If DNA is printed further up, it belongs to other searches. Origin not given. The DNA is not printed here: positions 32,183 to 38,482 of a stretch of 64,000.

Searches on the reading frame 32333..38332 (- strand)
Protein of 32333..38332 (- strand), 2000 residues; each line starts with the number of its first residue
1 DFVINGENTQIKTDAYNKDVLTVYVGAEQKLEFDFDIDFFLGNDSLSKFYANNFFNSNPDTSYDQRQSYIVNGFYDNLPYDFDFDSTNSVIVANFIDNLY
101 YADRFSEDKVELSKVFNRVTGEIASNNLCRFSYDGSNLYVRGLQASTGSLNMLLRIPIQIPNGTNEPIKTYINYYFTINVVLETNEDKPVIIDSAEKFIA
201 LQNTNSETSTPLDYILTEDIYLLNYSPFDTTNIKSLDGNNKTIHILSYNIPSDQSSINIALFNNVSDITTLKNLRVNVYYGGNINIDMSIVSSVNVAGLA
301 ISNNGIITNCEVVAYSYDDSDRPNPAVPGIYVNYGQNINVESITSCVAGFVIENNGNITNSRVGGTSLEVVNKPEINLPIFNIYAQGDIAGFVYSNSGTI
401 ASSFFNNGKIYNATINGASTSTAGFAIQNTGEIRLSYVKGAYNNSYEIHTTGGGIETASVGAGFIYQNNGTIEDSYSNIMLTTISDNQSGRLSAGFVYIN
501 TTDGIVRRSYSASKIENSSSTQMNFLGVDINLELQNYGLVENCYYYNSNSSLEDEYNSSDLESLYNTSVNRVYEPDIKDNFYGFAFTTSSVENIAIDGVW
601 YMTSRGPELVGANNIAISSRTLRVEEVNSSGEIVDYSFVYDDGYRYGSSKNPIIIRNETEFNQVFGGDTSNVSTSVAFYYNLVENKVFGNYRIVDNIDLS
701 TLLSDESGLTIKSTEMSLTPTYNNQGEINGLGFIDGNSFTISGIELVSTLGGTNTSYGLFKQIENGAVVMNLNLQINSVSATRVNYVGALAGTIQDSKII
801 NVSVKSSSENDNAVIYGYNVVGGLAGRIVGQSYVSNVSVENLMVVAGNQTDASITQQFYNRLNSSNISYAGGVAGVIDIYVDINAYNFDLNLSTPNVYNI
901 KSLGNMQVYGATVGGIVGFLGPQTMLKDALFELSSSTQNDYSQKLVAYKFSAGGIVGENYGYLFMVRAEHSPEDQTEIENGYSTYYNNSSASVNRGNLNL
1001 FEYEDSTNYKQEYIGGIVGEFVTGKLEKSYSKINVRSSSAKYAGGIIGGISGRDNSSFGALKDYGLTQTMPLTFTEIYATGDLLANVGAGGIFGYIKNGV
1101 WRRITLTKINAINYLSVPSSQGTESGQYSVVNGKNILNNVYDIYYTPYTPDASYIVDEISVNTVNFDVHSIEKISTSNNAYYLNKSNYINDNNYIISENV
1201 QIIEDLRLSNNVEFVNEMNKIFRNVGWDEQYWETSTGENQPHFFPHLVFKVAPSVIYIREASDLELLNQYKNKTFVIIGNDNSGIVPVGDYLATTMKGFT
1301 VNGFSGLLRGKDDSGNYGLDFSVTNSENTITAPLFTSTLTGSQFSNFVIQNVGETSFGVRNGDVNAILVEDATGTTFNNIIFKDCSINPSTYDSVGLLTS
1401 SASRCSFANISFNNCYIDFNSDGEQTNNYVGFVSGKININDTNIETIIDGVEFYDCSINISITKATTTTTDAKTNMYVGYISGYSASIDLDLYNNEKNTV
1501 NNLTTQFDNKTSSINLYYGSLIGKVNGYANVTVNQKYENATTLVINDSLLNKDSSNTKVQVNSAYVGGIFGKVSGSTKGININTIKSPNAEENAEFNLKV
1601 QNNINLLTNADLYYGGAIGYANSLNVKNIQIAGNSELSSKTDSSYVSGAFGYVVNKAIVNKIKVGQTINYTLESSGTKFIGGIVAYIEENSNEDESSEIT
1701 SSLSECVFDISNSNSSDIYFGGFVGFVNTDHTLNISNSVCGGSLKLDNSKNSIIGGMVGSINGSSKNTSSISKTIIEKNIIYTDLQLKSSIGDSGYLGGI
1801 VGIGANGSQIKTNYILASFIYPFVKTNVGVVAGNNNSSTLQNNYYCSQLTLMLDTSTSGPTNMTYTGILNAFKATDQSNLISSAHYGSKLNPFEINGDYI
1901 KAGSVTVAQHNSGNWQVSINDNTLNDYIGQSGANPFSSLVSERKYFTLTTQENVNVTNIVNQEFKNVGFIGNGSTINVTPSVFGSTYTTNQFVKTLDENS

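Call 5: search_protein_families(library=pfam, proteins=[window:32333-38332:-], max_evalue=0.01)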
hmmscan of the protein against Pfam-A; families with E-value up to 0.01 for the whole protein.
window:32333-38332:- (2000 aa): 0 families

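Call 27: search_protein_families(library=ncbifam, proteins=[window:32333-38332:-], max_evalue=0.1)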
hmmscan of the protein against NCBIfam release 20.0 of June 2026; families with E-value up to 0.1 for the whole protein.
window:32333-38332:- (2000 aa): 1 family
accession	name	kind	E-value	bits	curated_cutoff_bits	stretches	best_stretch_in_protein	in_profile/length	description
NF051894.1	anti_phage_HalA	equivalog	0.013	14.7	250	1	1373-1416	70-113/338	anti-phage Hailong system effector protein HalA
